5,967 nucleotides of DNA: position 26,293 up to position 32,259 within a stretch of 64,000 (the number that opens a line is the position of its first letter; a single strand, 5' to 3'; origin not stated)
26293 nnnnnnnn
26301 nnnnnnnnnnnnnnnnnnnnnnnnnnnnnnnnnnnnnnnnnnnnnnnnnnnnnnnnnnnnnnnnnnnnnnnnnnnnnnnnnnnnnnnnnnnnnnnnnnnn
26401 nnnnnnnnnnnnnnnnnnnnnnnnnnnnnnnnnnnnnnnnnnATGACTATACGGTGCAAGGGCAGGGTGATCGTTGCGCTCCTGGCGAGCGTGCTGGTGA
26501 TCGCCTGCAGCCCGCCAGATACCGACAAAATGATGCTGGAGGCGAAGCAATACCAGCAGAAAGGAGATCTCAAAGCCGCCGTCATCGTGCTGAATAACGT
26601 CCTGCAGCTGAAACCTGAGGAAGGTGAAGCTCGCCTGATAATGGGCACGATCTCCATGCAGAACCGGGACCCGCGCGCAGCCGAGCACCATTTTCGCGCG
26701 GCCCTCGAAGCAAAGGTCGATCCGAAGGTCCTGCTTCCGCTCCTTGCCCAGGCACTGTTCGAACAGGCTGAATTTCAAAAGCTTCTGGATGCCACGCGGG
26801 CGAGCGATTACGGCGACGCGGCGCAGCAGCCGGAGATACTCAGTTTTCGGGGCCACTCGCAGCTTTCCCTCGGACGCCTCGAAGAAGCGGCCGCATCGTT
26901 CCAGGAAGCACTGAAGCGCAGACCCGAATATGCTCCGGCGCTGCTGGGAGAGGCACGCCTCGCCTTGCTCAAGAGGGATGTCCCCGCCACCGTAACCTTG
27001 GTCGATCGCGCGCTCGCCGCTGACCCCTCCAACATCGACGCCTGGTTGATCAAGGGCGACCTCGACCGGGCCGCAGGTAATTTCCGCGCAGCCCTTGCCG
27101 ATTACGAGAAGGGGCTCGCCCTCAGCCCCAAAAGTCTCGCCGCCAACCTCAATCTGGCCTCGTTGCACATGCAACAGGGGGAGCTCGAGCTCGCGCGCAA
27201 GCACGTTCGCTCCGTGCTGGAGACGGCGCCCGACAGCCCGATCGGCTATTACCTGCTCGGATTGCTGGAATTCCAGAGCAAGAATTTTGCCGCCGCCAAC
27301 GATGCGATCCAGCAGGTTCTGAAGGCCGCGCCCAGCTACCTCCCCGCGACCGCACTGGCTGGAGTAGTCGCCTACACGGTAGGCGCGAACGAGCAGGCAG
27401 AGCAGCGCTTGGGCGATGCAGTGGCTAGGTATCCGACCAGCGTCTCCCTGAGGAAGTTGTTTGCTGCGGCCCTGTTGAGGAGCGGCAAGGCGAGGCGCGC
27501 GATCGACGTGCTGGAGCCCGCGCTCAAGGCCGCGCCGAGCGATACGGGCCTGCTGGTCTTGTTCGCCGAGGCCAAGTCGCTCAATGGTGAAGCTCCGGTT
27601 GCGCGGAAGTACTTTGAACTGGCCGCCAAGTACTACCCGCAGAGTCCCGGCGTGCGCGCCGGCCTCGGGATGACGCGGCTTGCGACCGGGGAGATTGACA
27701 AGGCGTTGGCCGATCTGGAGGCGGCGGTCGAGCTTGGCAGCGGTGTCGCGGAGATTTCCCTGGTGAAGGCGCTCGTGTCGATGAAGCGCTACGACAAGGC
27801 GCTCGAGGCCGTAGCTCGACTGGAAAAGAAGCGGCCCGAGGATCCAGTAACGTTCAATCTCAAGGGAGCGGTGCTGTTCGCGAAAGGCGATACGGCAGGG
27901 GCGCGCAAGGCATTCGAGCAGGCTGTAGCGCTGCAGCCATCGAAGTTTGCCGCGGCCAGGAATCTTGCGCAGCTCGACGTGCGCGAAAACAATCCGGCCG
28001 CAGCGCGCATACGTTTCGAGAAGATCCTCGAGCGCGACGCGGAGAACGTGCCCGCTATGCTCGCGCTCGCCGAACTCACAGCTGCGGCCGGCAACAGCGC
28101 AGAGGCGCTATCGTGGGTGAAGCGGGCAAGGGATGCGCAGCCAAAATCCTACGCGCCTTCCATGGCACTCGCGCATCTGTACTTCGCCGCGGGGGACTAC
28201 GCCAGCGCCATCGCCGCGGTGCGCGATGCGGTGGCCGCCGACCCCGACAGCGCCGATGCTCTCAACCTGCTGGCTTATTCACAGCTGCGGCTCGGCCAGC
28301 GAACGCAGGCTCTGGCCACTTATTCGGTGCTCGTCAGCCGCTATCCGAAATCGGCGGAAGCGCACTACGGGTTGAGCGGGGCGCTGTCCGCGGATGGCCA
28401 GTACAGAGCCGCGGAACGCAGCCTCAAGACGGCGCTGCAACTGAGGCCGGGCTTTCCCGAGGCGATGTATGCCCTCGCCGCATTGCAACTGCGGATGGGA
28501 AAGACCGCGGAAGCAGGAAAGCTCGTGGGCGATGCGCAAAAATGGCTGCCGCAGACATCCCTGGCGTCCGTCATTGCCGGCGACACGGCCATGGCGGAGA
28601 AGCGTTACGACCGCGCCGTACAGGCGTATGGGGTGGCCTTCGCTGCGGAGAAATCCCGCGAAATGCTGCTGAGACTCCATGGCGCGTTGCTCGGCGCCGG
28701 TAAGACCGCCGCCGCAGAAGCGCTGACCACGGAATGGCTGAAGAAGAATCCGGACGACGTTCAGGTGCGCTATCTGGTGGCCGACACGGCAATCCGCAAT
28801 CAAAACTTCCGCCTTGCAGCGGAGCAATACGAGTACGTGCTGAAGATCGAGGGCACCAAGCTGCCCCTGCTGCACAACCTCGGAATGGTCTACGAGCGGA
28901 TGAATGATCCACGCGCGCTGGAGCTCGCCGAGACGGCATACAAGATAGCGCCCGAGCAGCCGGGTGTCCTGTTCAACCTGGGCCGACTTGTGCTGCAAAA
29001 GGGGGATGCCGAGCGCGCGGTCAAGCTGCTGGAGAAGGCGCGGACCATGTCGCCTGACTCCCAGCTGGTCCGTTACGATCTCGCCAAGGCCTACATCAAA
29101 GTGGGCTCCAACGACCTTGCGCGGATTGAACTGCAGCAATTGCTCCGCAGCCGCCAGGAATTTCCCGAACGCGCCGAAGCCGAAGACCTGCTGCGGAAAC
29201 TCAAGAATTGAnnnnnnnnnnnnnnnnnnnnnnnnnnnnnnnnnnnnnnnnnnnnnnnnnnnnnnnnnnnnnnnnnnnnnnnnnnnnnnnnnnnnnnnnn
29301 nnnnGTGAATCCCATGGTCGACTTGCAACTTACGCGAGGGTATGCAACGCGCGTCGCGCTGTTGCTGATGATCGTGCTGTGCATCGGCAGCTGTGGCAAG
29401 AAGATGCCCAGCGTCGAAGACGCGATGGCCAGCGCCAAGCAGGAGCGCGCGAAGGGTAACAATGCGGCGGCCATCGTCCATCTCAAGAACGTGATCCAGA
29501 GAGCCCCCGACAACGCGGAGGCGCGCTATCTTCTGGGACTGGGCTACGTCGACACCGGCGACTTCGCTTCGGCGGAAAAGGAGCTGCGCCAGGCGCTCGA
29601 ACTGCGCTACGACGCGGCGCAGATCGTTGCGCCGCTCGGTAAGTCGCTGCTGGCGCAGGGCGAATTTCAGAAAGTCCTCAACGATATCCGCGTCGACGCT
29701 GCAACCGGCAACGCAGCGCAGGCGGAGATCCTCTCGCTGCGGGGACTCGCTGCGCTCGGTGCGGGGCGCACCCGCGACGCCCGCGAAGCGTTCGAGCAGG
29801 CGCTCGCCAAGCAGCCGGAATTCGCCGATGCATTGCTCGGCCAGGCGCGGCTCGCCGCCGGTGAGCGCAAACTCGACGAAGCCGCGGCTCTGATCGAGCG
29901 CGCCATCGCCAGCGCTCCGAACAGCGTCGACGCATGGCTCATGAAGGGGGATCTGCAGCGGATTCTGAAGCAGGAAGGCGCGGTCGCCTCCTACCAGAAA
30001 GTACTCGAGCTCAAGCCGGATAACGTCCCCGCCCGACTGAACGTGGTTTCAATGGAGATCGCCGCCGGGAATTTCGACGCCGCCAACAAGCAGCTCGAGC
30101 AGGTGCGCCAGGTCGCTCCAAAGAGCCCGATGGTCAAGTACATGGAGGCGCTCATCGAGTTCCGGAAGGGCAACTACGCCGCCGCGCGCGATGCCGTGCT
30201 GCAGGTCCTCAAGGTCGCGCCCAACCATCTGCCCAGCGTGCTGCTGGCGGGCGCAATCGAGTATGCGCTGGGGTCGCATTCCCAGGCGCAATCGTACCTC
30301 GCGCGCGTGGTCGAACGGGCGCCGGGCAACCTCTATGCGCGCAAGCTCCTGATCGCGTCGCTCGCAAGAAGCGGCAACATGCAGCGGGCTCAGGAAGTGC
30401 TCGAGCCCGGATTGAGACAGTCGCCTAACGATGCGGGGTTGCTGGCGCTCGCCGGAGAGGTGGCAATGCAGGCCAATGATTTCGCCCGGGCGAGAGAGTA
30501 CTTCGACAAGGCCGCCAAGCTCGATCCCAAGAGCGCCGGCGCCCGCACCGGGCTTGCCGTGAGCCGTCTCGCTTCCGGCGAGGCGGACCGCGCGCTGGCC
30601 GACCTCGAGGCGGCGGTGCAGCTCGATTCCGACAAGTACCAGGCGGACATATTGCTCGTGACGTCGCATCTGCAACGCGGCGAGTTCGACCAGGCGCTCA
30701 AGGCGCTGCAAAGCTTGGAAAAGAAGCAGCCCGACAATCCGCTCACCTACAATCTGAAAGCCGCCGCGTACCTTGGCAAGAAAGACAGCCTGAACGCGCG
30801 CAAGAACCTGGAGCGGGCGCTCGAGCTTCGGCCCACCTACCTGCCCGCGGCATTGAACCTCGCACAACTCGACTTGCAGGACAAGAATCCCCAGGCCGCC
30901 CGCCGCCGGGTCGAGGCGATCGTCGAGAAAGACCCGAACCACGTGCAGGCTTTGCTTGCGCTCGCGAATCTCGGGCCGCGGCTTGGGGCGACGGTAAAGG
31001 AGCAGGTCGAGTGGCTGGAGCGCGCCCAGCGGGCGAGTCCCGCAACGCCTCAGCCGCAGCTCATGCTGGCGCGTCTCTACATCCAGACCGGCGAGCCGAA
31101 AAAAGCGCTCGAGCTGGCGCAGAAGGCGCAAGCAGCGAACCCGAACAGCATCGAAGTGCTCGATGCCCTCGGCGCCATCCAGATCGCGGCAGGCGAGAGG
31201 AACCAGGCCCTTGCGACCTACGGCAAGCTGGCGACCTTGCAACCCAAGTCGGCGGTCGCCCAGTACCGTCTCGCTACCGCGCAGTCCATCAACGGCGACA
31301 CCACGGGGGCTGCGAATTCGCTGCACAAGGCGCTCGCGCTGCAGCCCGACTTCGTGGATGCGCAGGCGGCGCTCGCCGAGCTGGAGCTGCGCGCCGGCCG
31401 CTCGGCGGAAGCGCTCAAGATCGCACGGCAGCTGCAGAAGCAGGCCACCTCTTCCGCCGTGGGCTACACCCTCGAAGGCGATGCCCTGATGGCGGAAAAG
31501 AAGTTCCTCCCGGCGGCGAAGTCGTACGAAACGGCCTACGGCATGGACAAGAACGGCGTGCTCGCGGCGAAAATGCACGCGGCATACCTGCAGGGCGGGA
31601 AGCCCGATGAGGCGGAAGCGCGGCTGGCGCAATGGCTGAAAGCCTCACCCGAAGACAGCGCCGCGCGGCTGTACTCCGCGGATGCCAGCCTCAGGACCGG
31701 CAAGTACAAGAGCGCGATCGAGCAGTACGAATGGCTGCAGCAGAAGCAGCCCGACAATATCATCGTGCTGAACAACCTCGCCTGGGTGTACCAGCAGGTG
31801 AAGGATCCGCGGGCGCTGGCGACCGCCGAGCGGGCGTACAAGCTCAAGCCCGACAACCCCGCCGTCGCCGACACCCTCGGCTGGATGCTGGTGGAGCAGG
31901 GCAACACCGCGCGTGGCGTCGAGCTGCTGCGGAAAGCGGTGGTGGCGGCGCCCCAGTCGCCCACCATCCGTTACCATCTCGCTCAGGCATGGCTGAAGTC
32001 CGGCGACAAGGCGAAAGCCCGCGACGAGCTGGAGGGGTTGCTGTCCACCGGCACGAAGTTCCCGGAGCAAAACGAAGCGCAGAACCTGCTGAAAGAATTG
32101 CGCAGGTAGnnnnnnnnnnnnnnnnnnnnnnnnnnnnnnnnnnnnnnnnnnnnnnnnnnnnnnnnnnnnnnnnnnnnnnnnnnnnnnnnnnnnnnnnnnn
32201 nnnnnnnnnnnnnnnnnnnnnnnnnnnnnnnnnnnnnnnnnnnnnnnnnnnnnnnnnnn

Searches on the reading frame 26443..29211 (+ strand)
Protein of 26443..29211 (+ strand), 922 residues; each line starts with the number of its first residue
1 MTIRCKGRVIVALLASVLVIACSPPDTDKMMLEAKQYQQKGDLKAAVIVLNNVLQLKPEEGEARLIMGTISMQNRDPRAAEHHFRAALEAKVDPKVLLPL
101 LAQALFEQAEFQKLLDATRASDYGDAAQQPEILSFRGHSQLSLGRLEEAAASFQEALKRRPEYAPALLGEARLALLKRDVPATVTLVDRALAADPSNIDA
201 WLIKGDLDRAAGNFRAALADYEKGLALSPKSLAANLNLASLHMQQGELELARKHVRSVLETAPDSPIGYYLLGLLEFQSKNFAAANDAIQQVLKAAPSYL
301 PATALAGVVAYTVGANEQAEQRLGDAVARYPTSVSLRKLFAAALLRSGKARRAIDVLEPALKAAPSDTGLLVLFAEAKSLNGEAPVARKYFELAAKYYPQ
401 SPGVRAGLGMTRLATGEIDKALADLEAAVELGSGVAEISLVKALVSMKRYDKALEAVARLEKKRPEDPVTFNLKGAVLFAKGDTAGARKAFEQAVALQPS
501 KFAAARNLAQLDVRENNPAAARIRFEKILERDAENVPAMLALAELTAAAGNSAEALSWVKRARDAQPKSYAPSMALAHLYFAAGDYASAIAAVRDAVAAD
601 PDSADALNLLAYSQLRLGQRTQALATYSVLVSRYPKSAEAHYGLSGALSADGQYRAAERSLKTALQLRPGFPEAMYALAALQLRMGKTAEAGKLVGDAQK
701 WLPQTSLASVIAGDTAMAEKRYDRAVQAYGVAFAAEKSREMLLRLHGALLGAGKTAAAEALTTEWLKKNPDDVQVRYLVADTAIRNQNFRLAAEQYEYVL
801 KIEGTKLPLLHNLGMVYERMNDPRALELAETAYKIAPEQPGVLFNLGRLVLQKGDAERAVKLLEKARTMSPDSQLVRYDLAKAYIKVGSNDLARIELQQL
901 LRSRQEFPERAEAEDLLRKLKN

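Call 17: search_protein_families(library=ncbifam, proteins=[window:26443-29211:+], max_evalue=0.00001)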
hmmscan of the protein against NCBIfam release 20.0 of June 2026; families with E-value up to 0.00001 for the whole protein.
window:26443-29211:+ (922 aa): 33 families (the best 25 are shown)
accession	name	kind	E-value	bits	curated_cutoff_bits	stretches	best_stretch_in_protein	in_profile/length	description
TIGR02917.1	PEP_TPR_lipo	equivalog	2.6e-217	723.8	312.2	1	10-901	4-898/899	XrtA/PEP-CTERM system TPR-repeat protein PrsT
NF040959.1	MamA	equivalog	5.3e-52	176.2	200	5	546-691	47-192/204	magnetosome protein MamA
TIGR02521.1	type_IV_pilW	equivalog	3.8e-51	173.9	154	3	34-213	38-218/234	type IV pilus biogenesis/stability protein PilW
NF033920.0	C39_PA2778_fam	equivalog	6.7e-41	140.4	150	2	616-700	168-252/255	PA2778 family cysteine peptidase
TIGR03939.1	PGA_TPR_OMP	equivalog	3.8e-33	114.7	366.65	2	162-265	393-496/800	poly-beta-1,6 N-acetyl-D-glucosamine export porin PgaA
NF033758.1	gliding_GltE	equivalog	5.1e-31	108.1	225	2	38-244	131-337/411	adventurous gliding motility TPR repeat lipoprotein GltE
NF052415.1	T3SS_chap_SctY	equivalog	1.1e-30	106.3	70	0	575-666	11-105/106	type III secretion apparatus assembly chaperone SctY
NF008757.0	PRK11788.1-5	equivalog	1.3e-30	106.8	363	2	237-374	185-322/388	lipopolysaccharide assembly protein LapB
TIGR00990.1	3a0801s09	subfamily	2.9e-27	95.6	757.25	2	211-437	344-577/615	mitochondrial import receptor subunit TOM70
TIGR02552.1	LcrH_SycD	equivalog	2.3e-26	92.1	104.8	1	608-701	22-115/136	SycD/LcrH family type III secretion system chaperone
TIGR02795.1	tol_pal_ybgF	equivalog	1.6e-25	90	90.1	1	576-640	45-112/119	tol-pal system protein YbgF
TIGR00540.1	TPR_hemY_coli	hypoth_equivalog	6.2e-25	87.8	142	1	435-693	153-380/385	heme biosynthesis-associated TPR protein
NF033762.1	social_mot_Tgl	equivalog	6.3e-24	84.7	225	1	634-732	27-126/252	social motility TPR repeat lipoprotein Tgl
NF052400.1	M48_BAM_BepA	equivalog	1.2e-23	83.7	570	1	505-650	310-455/483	beta-barrel assembly-enhancing protease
NF008755.0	PRK11788.1-3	equivalog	1.7e-21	77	430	0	238-379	186-327/388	lipopolysaccharide assembly protein LapB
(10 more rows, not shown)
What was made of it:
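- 26443..29211 (+): PrsT paralogue 2. TIGR02917, 724 bits (call 17).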

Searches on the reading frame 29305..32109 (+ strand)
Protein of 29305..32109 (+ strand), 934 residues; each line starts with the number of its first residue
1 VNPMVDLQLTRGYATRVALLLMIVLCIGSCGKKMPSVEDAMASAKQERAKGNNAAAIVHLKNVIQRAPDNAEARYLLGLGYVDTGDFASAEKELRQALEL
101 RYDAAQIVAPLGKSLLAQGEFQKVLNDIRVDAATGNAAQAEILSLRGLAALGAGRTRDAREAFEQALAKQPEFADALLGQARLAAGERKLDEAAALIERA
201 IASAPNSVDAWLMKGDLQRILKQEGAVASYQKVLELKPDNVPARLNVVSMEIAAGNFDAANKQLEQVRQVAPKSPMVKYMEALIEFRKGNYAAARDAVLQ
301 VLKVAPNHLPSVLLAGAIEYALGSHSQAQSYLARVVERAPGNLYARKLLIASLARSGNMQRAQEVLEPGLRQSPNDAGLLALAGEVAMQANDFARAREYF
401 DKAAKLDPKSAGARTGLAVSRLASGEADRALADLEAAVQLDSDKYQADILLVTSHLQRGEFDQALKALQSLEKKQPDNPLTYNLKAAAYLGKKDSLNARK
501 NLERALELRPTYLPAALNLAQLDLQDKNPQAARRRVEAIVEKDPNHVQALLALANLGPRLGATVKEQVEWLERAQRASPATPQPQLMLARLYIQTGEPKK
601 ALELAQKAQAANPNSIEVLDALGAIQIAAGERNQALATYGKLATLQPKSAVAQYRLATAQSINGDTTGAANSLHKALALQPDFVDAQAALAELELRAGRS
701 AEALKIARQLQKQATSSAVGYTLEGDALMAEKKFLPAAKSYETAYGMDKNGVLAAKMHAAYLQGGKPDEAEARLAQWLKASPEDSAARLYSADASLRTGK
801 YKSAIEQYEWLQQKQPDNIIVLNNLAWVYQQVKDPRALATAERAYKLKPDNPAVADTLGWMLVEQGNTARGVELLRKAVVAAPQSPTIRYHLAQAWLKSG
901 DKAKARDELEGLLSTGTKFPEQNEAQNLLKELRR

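Call 17: search_protein_families(library=ncbifam, proteins=[window:29305-32109:+], max_evalue=0.00001)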
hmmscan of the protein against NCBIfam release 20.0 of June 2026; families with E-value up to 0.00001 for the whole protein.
window:29305-32109:+ (934 aa): 29 families (the best 25 are shown)
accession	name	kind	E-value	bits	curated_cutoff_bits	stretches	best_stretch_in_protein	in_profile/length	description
TIGR02917.1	PEP_TPR_lipo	equivalog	3.2e-276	918.7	312.2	1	17-913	4-898/899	XrtA/PEP-CTERM system TPR-repeat protein PrsT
NF040959.1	MamA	equivalog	1.7e-61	207.2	200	4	759-905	45-192/204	magnetosome protein MamA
TIGR02521.1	type_IV_pilW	equivalog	1.2e-51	175.5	154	4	49-235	43-230/234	type IV pilus biogenesis/stability protein PilW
NF052415.1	T3SS_chap_SctY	equivalog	1.9e-39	134.4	70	1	374-454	3-84/106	type III secretion apparatus assembly chaperone SctY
NF008757.0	PRK11788.1-5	equivalog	1.9e-35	122.8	363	1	251-388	190-327/388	lipopolysaccharide assembly protein LapB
NF033762.1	social_mot_Tgl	equivalog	1.2e-31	110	225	0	190-366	47-227/252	social motility TPR repeat lipoprotein Tgl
NF033920.0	C39_PA2778_fam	equivalog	1.5e-31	109.7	150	0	456-540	167-251/255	PA2778 family cysteine peptidase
NF033758.1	gliding_GltE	equivalog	1e-26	93.9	225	0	492-553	235-296/411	adventurous gliding motility TPR repeat lipoprotein GltE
NF008520.0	PRK11447.1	equivalog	2.3e-26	91.9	858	2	223-308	619-704/1157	cellulose synthase complex outer membrane protein BcsC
NF052400.1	M48_BAM_BepA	equivalog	2.9e-26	92.3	570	1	420-561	280-423/483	beta-barrel assembly-enhancing protease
NF008756.0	PRK11788.1-4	equivalog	1.9e-25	89.7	474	1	417-635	113-334/389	lipopolysaccharide assembly protein LapB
TIGR00540.1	TPR_hemY_coli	hypoth_equivalog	2.4e-23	82.5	142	1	280-405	88-214/385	heme biosynthesis-associated TPR protein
TIGR03939.1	PGA_TPR_OMP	equivalog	6.6e-23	80.8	366.65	1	345-434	397-486/800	poly-beta-1,6 N-acetyl-D-glucosamine export porin PgaA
TIGR00990.1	3a0801s09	subfamily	1.5e-22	80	757.25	2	222-440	346-571/615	mitochondrial import receptor subunit TOM70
TIGR02552.1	LcrH_SycD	equivalog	1.4e-20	73.4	104.8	0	384-446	59-121/136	SycD/LcrH family type III secretion system chaperone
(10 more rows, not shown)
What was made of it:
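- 29305..32109 (+): PrsT paralogue 3. This is the PrsT that follows the small gene co-directionally in relatives, and it is 59% identical to PrsT4. TIGR02917, 919 bits (call 17).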
